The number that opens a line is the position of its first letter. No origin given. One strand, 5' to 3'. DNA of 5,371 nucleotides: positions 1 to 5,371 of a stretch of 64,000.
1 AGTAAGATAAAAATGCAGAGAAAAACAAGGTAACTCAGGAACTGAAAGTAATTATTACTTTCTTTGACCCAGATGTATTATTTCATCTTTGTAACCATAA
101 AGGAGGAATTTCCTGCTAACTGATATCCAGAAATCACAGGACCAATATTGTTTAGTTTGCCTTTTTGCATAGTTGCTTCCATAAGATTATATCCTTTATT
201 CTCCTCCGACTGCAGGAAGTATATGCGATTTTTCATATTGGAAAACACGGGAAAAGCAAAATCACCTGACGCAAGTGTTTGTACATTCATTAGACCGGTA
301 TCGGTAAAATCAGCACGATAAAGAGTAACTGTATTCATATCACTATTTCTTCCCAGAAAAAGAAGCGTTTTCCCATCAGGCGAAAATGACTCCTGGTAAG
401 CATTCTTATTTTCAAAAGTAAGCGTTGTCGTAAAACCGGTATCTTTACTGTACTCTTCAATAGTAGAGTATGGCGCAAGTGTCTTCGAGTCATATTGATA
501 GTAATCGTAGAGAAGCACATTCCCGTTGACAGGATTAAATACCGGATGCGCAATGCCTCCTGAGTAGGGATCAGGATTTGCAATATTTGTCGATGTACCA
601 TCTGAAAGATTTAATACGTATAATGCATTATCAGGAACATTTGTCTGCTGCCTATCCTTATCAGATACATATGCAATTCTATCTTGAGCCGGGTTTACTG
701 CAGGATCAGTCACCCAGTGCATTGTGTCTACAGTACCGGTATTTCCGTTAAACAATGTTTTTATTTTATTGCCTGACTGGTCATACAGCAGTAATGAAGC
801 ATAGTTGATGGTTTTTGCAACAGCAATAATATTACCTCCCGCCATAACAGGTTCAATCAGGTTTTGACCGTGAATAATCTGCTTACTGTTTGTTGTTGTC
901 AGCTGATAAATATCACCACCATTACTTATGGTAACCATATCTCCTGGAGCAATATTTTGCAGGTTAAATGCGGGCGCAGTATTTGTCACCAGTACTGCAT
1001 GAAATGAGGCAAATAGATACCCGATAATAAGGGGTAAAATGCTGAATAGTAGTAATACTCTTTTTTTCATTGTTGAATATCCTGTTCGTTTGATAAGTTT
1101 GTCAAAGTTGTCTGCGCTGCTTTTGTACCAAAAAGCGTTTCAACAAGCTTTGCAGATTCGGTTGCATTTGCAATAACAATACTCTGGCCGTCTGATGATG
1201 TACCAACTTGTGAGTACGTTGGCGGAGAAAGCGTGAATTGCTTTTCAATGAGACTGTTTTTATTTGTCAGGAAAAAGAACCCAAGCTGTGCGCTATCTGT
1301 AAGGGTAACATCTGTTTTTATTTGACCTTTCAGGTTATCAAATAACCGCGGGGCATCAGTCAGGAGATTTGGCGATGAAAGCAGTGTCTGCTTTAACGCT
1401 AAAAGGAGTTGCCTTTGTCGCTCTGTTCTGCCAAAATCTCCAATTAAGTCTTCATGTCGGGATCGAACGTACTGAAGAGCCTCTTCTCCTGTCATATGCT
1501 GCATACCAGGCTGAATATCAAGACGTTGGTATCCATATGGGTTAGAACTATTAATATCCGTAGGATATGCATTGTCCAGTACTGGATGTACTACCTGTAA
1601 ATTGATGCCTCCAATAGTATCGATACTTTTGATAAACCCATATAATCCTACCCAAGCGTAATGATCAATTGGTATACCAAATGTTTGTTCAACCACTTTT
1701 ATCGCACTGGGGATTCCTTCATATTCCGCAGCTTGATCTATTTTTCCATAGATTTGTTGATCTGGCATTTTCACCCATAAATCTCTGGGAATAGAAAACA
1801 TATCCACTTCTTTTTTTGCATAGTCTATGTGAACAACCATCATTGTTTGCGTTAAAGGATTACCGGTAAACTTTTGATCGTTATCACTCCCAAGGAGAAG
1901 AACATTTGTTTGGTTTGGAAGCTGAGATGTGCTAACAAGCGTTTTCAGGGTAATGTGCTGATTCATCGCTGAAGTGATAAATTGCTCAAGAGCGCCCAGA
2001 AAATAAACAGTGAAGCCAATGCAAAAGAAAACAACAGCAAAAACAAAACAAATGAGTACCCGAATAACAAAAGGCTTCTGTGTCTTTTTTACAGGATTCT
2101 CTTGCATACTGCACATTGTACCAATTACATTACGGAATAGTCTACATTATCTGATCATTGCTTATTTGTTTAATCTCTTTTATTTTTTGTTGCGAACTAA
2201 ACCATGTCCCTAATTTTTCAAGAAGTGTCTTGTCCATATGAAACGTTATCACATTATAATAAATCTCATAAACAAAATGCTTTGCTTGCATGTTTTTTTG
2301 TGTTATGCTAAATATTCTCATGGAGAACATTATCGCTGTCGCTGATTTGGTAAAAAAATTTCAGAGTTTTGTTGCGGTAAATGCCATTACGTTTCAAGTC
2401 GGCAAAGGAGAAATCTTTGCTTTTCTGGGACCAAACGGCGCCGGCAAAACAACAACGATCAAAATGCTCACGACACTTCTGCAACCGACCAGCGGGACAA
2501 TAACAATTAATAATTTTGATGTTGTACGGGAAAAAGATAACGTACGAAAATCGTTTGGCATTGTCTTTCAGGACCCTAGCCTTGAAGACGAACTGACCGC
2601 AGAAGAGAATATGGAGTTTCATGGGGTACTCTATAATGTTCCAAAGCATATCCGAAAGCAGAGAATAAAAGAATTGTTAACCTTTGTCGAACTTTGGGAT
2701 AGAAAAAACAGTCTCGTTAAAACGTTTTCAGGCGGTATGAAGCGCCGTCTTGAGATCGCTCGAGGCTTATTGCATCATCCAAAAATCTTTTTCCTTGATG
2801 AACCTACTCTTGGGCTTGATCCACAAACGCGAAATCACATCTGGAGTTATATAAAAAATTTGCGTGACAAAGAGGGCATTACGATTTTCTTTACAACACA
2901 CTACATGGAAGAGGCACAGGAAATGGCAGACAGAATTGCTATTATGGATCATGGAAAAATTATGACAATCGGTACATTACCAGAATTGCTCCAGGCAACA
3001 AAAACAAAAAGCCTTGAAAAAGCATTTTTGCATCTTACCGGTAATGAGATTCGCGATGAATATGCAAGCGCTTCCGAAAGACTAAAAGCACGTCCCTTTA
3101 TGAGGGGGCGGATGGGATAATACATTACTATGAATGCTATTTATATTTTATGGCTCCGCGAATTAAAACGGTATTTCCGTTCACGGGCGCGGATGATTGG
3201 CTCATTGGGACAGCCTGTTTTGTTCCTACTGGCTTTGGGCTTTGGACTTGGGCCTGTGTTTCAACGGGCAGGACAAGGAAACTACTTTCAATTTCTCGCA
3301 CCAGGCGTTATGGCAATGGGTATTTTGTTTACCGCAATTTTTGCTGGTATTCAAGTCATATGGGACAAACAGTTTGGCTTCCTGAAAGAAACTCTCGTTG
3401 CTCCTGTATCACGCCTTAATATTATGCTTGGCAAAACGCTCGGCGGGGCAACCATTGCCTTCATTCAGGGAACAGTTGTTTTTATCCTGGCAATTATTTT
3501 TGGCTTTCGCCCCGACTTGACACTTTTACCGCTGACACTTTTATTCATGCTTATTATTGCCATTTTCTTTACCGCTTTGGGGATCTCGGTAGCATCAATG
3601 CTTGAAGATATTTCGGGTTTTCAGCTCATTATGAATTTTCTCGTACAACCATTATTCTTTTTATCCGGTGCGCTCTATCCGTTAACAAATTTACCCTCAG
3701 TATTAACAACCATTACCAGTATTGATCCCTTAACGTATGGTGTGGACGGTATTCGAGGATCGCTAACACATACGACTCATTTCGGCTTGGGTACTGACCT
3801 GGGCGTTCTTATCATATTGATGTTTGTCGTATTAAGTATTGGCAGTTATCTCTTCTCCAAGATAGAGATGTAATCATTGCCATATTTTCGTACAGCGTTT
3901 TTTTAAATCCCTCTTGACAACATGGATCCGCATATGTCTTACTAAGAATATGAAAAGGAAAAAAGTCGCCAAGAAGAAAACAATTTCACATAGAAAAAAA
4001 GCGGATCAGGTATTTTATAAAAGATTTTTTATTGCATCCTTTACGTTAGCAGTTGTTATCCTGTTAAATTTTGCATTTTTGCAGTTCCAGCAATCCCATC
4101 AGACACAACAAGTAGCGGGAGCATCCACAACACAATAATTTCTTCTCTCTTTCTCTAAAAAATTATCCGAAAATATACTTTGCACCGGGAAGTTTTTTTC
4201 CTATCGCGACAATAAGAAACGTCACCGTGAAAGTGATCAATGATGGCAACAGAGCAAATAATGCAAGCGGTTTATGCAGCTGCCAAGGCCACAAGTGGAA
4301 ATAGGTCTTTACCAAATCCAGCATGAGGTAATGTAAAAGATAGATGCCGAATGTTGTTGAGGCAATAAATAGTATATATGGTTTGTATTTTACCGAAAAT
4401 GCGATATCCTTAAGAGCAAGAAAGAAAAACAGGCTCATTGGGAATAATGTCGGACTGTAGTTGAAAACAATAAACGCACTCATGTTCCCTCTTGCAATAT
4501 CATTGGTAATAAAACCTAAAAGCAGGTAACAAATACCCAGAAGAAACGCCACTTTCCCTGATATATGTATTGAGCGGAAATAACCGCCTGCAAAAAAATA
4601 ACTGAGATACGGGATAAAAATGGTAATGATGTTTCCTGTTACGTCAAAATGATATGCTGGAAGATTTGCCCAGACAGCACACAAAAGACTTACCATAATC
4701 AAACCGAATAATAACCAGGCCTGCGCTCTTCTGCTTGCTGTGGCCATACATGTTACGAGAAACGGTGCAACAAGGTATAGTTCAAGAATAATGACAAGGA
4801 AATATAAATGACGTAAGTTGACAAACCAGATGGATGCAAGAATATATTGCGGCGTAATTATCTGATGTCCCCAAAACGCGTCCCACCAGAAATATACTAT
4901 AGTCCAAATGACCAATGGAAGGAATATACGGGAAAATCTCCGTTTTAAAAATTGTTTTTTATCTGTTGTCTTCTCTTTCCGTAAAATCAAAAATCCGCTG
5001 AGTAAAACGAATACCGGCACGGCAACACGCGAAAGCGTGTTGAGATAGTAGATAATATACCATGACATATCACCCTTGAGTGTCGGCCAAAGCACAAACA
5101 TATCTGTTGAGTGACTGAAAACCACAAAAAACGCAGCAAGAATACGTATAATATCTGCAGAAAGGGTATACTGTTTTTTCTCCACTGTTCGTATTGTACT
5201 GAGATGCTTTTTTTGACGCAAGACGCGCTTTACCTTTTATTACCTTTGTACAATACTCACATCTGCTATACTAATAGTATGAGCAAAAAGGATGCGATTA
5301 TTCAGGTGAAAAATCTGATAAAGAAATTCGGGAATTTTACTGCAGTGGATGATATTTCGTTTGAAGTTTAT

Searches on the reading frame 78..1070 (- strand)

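Call 61: search_protein_families(library=pfam, proteins=[window:78-1070:-], max_evalue=0.001)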
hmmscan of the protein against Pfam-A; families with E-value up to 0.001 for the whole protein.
window:78-1070:- (330 aa): 1 family
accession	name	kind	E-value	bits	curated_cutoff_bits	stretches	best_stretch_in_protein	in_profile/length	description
PF07676.18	PD40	-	0.00074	19.9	20.9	0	217-239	4-26/38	WD40-like Beta Propeller Repeat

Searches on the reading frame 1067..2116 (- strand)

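Call 61: search_protein_families(library=pfam, proteins=[window:1067-2116:-], max_evalue=0.001)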
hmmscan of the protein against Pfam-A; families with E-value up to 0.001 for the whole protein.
window:1067-2116:- (349 aa): 1 family
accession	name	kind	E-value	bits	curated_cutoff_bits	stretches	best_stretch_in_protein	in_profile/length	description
PF03816.19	LytR_cpsA_psr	-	2.9e-39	135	24.6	1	89-245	2-148/150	LytR_cpsA_psr family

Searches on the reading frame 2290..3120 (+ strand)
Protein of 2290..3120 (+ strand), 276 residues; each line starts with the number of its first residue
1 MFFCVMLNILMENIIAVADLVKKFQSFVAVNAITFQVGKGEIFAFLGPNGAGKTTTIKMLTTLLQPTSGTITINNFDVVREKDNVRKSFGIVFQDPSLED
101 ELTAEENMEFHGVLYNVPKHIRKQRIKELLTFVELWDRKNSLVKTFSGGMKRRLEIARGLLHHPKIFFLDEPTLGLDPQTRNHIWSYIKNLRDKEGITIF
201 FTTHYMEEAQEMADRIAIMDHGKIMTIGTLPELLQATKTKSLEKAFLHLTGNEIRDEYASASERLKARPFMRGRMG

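Call 61: search_protein_families(library=pfam, proteins=[window:2290-3120:+], max_evalue=0.001)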
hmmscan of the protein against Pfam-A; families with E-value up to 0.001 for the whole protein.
window:2290-3120:+ (276 aa): 6 families
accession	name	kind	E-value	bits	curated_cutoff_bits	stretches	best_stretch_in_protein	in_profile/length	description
PF00005.33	ABC_tran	-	3.2e-36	125.4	25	1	31-173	2-136/137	ABC transporter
PF13304.12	AAA_21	-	9.4e-11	42.8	27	1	146-204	238-298/304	AAA domain, putative AbiEii toxin, Type IV TA system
PF13175.12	AAA_15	-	1.1e-05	25.7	32.1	0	42-92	25-80/374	AAA ATPase domain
PF13476.12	AAA_23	-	4.4e-05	24.6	27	1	22-82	5-56/201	AAA domain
PF02463.25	SMC_N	-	0.00012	22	40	0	21-212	7-208/220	RecF/RecN/SMC N terminal domain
PF13166.12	AAA_13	-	0.00044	19.5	36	0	163-260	526-620/713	AAA domain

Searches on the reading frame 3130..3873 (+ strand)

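Call 61: search_protein_families(library=pfam, proteins=[window:3130-3873:+], max_evalue=0.001)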
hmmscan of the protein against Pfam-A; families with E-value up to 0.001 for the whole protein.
window:3130-3873:+ (247 aa): 3 families
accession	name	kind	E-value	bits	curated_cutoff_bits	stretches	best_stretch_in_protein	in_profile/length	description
PF01061.29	ABC2_membrane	-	3e-36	125.4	26.9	1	3-211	2-209/211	ABC-2 type transporter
PF12698.13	ABC2_membrane_3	-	2.4e-20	73.4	31.6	1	48-239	156-346/347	ABC-2 family transporter protein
PF12679.13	ABC2_membrane_2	-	0.00066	19.5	27.2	0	60-244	73-280/283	ABC-2 family transporter protein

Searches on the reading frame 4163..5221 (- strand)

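Call 61: search_protein_families(library=pfam, proteins=[window:4163-5221:-], max_evalue=0.001)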
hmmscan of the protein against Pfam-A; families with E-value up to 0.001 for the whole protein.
window:4163-5221:- (352 aa): 1 family
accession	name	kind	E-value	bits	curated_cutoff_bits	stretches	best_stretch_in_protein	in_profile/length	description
PF01757.29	Acyl_transf_3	-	6.1e-34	118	31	1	22-335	4-324/326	Acyltransferase domain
